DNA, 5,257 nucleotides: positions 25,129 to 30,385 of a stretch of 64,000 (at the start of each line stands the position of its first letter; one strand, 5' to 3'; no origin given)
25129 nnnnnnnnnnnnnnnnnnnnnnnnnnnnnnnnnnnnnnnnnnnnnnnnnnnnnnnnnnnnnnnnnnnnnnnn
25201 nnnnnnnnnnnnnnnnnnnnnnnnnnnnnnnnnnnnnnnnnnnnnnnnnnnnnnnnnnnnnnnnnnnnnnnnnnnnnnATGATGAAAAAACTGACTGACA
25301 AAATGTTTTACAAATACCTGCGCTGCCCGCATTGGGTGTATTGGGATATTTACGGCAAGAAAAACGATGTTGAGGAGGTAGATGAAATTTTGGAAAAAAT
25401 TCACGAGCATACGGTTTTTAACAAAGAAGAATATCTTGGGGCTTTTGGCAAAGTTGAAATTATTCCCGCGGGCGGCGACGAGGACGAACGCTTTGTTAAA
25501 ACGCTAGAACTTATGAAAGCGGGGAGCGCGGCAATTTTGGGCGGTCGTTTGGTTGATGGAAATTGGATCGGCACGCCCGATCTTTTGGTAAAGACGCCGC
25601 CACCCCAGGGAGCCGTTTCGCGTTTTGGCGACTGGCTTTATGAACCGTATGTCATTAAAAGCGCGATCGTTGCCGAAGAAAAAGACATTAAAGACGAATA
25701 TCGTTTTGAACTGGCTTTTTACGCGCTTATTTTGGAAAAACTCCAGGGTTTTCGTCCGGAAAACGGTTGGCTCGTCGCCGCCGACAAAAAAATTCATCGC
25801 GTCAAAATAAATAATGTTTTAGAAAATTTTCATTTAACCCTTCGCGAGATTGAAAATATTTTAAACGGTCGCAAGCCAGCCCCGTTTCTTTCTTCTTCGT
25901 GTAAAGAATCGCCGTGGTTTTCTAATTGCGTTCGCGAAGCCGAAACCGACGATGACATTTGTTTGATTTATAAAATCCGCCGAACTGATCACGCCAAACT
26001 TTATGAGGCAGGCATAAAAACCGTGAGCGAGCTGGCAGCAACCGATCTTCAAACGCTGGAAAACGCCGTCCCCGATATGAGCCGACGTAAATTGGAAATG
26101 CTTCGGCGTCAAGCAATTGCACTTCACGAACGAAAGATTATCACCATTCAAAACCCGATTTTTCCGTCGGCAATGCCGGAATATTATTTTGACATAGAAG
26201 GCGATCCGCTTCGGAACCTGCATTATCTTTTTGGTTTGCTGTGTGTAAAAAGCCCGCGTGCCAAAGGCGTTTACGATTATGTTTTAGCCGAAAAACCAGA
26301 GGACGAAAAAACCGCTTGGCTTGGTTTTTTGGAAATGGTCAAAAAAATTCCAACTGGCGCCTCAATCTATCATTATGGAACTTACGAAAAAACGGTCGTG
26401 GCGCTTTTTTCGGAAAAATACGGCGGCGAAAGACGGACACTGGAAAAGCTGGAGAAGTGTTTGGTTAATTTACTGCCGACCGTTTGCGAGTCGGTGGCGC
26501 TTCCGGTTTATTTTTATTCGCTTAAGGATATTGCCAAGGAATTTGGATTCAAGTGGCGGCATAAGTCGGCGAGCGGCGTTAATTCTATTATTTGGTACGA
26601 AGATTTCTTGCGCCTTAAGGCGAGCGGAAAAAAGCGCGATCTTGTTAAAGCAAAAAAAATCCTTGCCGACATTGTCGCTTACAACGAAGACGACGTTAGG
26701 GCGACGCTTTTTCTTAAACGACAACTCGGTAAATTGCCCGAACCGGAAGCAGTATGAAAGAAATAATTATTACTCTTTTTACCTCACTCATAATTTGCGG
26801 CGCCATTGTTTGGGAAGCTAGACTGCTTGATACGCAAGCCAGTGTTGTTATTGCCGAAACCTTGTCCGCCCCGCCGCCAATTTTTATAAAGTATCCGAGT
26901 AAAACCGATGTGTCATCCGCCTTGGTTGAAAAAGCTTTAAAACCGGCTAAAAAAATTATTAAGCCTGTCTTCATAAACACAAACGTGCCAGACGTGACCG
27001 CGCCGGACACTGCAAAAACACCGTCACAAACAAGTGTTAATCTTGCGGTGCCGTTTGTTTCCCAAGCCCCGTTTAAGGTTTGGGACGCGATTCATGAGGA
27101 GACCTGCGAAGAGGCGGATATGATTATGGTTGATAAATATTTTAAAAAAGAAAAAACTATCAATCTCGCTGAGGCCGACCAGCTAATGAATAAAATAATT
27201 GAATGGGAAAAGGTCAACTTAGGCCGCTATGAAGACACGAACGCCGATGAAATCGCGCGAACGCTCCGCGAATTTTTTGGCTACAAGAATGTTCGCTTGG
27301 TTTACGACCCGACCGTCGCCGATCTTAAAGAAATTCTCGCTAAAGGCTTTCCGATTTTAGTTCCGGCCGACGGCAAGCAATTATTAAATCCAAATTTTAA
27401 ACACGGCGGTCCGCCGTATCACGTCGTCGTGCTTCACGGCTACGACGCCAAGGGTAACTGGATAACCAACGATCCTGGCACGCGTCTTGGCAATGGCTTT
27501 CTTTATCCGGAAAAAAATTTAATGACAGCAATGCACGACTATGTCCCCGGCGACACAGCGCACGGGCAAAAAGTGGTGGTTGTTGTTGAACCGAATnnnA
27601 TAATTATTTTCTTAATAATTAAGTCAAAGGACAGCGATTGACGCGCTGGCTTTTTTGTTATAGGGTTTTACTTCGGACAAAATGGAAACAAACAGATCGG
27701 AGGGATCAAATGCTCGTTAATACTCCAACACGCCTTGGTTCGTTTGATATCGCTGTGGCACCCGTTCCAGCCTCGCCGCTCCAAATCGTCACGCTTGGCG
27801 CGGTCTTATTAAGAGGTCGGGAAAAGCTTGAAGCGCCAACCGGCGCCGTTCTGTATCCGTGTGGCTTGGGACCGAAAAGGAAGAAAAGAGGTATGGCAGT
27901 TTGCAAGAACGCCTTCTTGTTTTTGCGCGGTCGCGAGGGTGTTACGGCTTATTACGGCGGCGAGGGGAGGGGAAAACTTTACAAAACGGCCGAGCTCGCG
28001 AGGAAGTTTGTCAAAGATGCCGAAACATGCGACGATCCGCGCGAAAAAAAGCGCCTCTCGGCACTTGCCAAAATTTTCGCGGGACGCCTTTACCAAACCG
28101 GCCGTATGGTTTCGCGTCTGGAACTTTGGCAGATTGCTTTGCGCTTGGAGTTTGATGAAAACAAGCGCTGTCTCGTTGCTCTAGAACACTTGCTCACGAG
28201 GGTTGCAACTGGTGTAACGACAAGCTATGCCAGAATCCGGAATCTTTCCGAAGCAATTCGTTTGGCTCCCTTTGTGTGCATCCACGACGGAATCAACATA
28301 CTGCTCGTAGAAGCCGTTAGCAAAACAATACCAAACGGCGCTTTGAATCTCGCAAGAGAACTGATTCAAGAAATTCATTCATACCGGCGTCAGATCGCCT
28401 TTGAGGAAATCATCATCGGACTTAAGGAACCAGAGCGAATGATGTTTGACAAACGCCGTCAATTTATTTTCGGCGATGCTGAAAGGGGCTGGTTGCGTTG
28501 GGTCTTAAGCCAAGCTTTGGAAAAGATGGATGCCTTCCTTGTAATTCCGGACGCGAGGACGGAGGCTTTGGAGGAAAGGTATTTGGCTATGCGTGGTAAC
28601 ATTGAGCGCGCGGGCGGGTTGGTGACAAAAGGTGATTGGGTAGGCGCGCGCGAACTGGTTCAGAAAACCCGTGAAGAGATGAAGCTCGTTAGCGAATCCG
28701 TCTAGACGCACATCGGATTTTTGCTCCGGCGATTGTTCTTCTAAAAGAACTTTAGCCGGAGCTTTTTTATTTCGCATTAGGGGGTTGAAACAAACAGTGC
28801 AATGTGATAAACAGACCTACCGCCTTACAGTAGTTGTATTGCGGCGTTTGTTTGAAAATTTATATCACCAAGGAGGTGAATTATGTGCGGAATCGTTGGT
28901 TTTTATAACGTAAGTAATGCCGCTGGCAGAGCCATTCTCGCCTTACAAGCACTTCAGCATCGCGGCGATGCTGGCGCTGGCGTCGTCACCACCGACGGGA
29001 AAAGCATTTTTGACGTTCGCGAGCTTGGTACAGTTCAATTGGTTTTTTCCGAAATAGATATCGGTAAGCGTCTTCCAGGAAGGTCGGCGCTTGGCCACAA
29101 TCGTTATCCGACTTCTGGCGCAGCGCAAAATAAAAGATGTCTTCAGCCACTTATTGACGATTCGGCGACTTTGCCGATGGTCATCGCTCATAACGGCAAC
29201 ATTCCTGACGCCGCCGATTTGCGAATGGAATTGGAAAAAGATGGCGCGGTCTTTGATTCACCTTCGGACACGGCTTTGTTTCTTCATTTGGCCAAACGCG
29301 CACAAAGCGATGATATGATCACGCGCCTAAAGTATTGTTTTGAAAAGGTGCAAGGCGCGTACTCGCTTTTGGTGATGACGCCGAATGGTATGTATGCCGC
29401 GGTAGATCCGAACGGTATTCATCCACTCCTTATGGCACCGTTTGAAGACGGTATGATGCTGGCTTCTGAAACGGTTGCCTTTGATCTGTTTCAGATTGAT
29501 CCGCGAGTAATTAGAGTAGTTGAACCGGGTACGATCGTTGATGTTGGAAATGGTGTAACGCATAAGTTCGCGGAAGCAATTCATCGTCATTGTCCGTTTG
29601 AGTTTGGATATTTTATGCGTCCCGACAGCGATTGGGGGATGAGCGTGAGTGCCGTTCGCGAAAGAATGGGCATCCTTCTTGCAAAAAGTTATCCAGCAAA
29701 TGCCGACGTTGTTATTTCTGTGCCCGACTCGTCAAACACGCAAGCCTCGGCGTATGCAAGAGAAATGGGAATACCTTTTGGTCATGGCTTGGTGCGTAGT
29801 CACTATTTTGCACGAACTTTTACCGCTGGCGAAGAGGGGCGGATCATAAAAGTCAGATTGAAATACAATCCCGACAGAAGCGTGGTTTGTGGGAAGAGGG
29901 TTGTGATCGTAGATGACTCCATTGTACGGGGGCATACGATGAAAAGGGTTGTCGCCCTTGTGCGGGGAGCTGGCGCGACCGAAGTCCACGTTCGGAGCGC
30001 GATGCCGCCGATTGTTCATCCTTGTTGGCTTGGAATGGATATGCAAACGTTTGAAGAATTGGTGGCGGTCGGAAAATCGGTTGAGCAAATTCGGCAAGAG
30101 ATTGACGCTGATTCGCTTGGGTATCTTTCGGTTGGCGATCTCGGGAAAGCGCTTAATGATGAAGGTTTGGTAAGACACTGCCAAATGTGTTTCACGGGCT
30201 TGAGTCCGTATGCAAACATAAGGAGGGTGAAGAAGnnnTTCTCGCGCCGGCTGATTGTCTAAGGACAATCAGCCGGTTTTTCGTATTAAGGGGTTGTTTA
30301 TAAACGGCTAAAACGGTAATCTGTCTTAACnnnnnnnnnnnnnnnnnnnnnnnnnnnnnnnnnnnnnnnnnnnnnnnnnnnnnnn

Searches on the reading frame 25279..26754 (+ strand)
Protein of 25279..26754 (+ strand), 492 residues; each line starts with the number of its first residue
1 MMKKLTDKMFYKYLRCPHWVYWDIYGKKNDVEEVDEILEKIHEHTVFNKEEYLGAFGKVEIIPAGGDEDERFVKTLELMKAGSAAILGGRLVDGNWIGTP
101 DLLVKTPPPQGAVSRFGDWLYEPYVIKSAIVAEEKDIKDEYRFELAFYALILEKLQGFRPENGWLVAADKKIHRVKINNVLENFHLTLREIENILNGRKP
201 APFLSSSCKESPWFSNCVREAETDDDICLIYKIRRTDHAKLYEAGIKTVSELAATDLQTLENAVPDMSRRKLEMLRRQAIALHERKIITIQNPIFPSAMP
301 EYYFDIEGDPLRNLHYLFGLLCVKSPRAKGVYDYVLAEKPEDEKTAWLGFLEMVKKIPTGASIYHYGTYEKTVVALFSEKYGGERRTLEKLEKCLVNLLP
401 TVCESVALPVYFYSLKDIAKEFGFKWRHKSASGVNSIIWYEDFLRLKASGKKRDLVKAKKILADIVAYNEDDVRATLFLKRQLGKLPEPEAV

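Call 11: search_protein_families(library=pfam, proteins=[window:25279-26754:+], max_evalue=0.001)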
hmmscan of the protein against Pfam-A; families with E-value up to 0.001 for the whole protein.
window:25279-26754:+ (492 aa): 1 family
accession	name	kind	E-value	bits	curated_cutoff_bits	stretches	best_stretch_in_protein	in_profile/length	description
PF13482.12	RNase_H_2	-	3e-22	79.8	22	1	303-482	2-163/165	RNase_H superfamily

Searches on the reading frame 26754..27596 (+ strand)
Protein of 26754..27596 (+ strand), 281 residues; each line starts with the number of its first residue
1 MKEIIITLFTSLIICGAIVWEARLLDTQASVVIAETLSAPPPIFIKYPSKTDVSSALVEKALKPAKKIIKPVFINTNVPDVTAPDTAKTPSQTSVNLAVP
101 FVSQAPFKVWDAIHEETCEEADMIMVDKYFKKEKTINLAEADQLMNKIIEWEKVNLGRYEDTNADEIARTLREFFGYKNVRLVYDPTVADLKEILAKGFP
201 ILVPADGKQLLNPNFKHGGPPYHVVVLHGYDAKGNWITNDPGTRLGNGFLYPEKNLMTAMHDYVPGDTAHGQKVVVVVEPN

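Call 70: search_protein_families(library=pfam, proteins=[window:26754-27596:+], max_evalue=0.001)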
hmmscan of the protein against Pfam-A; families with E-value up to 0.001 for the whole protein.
window:26754-27596:+ (281 aa): 1 family
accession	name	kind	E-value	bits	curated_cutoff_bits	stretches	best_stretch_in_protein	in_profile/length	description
PF13529.12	Peptidase_C39_2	-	3.5e-08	34.6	24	1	97-241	1-142/143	Peptidase_C39 like family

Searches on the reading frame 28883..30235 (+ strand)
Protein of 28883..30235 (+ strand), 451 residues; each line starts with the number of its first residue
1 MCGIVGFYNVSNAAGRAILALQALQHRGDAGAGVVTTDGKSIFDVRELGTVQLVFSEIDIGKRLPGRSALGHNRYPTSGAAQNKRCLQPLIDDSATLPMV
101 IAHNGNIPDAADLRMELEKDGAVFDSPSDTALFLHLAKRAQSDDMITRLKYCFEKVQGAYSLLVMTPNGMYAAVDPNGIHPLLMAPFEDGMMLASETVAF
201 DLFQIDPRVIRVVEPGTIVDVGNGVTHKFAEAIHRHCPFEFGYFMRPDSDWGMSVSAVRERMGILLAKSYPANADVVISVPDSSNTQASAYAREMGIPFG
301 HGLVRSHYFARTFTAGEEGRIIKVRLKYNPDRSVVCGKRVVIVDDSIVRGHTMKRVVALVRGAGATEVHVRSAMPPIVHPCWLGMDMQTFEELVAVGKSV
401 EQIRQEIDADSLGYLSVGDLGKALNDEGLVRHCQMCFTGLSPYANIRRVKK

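Call 11: search_protein_families(library=pfam, proteins=[window:28883-30235:+], max_evalue=0.001)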
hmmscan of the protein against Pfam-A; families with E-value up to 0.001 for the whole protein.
window:28883-30235:+ (451 aa): 3 families
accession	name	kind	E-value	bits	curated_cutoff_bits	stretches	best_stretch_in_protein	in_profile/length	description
PF13537.11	GATase_7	-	1.4e-15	57.9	25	1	87-200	13-121/123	Glutamine amidotransferase domain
PF13522.11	GATase_6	-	2.6e-15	57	27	1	66-196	10-130/130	Glutamine amidotransferase domain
PF00156.33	Pribosyltran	-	1.3e-11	44.5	26.3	1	257-370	14-120/158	Phosphoribosyl transferase domain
